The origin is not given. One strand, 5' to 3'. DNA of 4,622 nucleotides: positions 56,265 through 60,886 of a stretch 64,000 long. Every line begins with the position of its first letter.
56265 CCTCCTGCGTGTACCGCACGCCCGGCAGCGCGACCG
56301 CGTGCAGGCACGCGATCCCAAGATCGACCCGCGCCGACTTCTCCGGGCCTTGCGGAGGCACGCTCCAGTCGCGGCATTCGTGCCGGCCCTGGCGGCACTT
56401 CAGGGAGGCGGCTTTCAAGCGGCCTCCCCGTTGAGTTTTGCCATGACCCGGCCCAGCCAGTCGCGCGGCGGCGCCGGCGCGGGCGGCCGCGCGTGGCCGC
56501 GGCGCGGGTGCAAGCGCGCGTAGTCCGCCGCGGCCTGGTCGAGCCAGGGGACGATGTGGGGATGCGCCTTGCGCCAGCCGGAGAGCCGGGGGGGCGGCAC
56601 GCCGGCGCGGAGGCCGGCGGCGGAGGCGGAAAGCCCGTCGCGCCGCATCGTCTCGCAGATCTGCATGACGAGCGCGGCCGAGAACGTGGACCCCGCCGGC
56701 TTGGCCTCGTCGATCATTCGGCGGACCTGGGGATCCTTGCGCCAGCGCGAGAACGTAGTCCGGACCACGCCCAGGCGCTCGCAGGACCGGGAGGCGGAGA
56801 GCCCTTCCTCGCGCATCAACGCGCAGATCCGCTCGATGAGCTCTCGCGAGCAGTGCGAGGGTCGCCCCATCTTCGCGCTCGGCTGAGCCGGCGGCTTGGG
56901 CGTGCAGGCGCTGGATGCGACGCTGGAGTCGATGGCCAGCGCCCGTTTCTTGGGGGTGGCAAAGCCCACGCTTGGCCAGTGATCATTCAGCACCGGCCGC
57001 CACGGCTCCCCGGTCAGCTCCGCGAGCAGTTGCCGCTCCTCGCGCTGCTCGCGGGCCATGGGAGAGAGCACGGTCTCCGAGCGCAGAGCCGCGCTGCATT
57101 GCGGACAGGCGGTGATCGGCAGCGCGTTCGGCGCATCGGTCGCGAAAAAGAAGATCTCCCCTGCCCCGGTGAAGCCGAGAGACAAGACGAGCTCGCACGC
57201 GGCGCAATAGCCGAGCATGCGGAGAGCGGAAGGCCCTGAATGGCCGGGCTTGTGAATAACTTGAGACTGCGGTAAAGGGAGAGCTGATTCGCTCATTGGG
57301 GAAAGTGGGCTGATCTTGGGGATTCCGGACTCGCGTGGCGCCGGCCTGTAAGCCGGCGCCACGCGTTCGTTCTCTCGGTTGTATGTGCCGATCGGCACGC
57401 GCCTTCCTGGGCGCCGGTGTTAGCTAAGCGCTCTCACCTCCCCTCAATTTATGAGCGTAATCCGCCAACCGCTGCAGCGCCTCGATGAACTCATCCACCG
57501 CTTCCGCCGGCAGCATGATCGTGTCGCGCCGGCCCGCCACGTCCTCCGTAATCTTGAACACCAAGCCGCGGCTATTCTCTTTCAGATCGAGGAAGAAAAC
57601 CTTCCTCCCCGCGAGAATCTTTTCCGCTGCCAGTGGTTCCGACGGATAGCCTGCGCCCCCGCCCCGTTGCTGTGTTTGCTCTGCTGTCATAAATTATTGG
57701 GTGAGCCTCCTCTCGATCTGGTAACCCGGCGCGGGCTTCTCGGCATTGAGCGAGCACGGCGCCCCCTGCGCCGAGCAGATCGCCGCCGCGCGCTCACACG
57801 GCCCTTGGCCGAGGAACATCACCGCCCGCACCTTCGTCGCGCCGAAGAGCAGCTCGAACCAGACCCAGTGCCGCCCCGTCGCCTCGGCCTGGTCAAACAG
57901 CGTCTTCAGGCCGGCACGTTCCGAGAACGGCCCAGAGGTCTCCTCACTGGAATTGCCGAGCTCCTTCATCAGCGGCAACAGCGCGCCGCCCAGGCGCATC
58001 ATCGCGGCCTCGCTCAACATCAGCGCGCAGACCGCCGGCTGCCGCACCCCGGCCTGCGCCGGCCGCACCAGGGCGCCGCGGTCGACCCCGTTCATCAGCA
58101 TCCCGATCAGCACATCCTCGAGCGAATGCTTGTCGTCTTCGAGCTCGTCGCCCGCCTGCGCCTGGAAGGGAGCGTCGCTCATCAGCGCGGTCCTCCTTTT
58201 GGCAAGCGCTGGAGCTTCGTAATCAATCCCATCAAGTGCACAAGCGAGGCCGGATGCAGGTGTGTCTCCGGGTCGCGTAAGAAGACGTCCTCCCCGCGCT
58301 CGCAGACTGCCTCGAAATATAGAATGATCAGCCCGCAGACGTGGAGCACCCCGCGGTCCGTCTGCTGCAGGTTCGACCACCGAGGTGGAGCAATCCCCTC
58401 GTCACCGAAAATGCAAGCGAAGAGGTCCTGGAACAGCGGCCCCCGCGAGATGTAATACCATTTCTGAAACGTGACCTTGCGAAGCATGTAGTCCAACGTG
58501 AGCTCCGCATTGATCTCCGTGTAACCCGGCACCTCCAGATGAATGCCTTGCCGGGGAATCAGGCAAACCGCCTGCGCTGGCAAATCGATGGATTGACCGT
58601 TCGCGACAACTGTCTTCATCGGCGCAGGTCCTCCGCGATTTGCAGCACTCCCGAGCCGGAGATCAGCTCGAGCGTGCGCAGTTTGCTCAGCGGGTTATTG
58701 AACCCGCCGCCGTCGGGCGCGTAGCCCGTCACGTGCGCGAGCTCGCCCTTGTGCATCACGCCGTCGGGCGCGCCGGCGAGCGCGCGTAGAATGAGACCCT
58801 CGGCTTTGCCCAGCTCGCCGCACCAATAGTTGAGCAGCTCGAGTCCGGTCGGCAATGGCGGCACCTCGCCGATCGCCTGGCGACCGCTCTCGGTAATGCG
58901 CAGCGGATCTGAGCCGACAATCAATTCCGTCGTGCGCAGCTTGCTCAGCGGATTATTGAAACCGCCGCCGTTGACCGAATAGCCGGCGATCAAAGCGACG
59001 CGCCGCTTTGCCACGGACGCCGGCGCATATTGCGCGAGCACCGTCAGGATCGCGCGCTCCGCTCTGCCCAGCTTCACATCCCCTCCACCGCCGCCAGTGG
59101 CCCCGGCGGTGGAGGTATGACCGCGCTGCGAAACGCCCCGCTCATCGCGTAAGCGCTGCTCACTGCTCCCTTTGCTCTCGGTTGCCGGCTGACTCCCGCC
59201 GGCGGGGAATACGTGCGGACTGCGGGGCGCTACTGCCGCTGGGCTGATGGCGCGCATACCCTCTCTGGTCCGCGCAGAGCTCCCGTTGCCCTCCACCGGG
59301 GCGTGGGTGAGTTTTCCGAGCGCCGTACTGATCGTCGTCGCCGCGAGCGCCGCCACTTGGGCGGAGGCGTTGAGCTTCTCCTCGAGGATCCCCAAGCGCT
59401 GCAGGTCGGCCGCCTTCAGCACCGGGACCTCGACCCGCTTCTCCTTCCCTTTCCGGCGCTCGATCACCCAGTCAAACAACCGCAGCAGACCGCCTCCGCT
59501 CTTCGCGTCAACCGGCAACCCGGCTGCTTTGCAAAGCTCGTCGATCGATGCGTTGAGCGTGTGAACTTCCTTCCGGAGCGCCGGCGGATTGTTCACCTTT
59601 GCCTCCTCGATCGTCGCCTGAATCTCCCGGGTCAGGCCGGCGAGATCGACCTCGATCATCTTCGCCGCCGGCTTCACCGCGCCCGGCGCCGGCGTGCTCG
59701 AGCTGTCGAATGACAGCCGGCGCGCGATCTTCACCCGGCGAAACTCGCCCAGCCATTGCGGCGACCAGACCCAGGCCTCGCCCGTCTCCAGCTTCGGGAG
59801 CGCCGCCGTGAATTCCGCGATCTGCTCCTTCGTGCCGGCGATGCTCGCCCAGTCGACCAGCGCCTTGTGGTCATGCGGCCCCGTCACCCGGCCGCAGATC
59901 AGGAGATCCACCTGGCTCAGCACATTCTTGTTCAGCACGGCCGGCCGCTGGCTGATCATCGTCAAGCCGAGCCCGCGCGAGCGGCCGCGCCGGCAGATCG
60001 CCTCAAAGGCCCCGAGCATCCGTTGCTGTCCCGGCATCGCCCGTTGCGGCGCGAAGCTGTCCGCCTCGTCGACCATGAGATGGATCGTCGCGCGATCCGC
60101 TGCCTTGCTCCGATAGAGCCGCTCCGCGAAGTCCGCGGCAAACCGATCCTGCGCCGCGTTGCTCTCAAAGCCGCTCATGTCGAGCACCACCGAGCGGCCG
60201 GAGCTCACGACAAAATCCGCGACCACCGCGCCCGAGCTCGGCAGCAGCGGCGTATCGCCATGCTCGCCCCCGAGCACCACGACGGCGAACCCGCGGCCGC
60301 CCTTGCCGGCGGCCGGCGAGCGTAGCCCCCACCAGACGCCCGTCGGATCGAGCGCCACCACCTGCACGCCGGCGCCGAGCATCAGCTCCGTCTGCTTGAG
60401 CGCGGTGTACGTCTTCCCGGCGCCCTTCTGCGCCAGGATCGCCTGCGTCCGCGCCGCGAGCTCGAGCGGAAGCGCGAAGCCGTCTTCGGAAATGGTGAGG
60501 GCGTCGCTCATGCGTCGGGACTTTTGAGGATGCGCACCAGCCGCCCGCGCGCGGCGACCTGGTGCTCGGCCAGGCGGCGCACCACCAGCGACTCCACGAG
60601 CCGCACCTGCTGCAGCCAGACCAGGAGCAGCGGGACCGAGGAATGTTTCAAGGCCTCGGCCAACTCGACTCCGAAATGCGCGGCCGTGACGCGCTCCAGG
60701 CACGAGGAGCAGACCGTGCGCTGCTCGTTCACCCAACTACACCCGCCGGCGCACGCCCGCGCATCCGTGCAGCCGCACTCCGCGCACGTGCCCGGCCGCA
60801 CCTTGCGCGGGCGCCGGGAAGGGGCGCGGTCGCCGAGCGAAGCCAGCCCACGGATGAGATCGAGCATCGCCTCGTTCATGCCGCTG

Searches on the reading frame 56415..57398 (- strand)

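Call 60: search_protein_families(library=pfam, max_evalue=0.001, proteins=[window:56415-57398:-])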
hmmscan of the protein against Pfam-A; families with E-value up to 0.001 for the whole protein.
window:56415-57398:- (327 aa): 3 families
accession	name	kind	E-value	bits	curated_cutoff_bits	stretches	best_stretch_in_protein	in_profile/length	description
PF01527.26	HTH_Tnp_1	-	2.5e-07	31.2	24.1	1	178-223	2-47/75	Transposase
PF13384.12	HTH_23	-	2.2e-06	27.7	24.6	1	188-222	5-40/50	Homeodomain-like domain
PF13551.12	HTH_29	-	0.00094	19.7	28.1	0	194-222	6-35/64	Winged helix-turn helix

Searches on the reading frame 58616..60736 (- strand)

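Call 60: search_protein_families(library=pfam, max_evalue=0.001, proteins=[window:58616-60736:-])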
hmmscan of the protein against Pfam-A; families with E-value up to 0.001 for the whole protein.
window:58616-60736:- (706 aa): 1 family
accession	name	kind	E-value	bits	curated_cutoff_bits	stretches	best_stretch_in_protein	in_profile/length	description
PF05872.18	HerA_C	-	5.3e-06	25.8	22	1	238-324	275-362/502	Helicase HerA-like C-terminal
